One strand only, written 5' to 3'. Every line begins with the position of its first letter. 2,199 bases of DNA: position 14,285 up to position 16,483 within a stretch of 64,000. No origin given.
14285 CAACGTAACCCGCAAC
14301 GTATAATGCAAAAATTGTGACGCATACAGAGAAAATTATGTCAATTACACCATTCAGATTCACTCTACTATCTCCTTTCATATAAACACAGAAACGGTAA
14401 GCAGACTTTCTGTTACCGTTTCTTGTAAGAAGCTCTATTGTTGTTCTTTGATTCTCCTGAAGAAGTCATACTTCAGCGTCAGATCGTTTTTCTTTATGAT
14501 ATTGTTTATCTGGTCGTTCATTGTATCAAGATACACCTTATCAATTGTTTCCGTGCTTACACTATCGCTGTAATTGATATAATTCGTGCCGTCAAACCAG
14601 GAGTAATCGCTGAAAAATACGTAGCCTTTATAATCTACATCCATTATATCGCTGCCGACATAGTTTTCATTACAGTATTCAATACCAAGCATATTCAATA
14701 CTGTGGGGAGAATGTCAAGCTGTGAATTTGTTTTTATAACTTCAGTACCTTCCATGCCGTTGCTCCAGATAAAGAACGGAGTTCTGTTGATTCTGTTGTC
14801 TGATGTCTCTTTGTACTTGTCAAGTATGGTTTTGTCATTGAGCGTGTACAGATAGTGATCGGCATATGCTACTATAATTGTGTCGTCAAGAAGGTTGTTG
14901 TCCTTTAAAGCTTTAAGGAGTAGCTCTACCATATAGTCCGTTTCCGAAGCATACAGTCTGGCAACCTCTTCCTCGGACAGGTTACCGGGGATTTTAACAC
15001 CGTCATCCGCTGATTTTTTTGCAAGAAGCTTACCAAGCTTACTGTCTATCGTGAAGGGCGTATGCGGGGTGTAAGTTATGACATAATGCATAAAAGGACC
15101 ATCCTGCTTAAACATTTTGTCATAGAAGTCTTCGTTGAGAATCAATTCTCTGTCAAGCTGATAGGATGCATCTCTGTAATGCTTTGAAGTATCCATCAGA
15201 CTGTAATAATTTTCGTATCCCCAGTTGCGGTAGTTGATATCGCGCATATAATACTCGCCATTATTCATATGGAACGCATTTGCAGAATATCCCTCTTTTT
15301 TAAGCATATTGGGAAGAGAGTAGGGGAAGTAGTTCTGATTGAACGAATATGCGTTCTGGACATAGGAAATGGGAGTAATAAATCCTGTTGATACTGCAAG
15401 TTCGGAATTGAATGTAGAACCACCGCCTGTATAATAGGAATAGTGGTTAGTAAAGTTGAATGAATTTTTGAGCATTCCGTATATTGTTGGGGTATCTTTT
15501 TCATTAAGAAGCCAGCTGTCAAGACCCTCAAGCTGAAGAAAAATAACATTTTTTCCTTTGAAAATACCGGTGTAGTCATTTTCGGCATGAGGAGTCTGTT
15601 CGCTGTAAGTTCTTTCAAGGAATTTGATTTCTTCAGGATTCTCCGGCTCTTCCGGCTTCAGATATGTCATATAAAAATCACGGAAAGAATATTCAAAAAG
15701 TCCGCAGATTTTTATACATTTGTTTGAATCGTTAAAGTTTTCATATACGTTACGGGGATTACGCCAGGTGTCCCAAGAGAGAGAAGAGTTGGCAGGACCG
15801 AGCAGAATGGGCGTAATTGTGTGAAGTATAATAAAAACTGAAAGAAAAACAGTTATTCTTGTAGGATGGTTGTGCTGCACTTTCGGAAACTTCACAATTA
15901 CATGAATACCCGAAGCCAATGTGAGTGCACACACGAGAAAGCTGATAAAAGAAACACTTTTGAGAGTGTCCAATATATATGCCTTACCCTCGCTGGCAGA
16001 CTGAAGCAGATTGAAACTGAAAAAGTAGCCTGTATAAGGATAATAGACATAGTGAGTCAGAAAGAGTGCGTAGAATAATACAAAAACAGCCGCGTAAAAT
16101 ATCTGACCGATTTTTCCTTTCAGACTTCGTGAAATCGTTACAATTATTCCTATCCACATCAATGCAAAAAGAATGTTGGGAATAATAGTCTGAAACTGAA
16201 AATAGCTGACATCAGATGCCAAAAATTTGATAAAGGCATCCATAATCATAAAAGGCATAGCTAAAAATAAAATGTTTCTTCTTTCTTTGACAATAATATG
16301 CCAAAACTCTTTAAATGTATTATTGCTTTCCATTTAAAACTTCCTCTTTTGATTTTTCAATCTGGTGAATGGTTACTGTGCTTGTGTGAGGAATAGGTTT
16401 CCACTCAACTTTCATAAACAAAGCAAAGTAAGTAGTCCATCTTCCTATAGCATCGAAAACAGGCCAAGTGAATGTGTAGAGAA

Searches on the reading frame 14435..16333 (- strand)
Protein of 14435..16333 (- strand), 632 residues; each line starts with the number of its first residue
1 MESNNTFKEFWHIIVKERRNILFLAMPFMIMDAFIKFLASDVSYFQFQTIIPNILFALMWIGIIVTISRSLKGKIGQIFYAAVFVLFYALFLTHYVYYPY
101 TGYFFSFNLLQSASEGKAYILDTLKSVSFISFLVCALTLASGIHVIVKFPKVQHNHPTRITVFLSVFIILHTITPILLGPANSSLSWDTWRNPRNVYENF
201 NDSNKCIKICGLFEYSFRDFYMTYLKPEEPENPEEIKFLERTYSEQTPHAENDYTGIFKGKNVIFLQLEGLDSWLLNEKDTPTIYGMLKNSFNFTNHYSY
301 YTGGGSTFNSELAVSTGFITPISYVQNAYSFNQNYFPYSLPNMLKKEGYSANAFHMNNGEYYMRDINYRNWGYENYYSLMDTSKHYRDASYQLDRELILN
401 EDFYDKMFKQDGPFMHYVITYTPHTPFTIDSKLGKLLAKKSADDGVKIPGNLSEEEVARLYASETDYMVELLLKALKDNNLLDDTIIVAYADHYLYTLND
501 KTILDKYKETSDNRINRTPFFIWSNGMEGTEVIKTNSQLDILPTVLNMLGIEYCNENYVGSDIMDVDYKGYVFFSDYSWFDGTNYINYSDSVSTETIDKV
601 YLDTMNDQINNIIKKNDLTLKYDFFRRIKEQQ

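Call 10: search_protein_families(library=pfam, proteins=[window:14435-16333:-], max_evalue=0.001)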
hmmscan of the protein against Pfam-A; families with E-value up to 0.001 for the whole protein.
window:14435-16333:- (632 aa): 2 families
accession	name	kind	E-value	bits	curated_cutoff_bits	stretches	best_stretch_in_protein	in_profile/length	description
PF00884.28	Sulfatase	-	2.4e-31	109.6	25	1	262-551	2-301/301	Sulfatase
PF01663.27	Phosphodiest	-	0.00047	20.3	23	0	461-512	187-241/342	Type I phosphodiesterase / nucleotide pyrophosphatase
